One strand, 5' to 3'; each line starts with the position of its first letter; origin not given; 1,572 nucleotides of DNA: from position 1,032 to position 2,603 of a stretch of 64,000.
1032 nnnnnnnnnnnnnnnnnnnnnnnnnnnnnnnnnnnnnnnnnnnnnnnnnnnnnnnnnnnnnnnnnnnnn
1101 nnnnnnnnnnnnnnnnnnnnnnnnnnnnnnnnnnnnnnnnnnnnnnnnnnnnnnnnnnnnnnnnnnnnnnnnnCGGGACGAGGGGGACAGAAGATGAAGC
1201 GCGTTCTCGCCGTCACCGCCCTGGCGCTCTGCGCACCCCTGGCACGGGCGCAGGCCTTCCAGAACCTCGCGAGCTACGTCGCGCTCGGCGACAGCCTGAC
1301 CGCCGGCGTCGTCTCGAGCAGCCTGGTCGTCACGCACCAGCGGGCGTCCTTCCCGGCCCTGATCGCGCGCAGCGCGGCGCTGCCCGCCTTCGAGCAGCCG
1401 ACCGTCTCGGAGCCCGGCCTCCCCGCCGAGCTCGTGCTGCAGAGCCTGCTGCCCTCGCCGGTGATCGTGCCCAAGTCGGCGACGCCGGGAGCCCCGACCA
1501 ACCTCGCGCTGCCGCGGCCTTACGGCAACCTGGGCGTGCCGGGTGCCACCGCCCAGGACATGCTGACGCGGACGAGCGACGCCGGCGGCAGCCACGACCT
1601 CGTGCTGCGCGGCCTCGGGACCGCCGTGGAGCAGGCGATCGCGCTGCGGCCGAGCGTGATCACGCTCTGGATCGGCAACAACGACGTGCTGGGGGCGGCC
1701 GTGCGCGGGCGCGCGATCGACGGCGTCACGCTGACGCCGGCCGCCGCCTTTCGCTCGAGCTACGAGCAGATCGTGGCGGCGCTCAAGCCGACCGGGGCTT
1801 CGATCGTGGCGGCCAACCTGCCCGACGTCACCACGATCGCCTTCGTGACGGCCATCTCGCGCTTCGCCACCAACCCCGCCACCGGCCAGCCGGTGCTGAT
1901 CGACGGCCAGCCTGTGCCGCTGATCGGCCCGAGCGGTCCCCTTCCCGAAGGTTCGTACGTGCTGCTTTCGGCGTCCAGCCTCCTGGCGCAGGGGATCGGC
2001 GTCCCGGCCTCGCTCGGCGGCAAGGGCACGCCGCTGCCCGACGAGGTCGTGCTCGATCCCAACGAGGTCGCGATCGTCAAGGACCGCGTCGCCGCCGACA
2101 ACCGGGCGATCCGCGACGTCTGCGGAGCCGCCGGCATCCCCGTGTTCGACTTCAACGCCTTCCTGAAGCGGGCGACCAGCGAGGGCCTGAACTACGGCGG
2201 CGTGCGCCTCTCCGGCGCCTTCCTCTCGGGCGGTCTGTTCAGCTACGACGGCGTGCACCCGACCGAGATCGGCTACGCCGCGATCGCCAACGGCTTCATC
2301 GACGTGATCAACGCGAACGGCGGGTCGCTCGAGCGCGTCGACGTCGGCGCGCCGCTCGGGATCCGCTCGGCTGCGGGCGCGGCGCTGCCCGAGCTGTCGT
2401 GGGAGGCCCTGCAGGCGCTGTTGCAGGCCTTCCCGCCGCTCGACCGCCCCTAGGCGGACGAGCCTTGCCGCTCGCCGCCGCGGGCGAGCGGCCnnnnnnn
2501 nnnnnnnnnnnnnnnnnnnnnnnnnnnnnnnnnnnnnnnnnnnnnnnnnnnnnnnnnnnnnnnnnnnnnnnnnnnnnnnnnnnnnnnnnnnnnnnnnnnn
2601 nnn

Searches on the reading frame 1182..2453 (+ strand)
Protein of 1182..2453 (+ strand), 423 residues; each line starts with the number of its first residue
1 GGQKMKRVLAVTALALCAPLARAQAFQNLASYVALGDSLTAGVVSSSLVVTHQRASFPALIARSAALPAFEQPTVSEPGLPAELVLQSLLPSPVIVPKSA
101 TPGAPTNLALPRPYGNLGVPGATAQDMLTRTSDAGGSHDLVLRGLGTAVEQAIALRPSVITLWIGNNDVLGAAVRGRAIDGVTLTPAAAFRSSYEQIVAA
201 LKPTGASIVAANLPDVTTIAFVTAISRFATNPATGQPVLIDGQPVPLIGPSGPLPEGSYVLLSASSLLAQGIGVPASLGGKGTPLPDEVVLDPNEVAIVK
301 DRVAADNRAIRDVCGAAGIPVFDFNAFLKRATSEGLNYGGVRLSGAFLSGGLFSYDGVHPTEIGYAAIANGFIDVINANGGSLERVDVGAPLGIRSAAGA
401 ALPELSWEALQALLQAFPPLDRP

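Call 46: search_protein_families(library=pfam, proteins=[window:1182-2453:+], max_evalue=0.00001)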
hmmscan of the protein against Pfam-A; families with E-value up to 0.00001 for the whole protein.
window:1182-2453:+ (423 aa): 2 families
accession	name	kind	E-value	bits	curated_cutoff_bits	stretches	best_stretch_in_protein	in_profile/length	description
PF00657.28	Lipase_GDSL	-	4.7e-13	50.2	23.6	1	32-370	1-206/208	GDSL-like Lipase/Acylhydrolase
PF13472.12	Lipase_GDSL_2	-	7e-13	49.9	32.9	1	110-367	31-178/178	GDSL-like Lipase/Acylhydrolase family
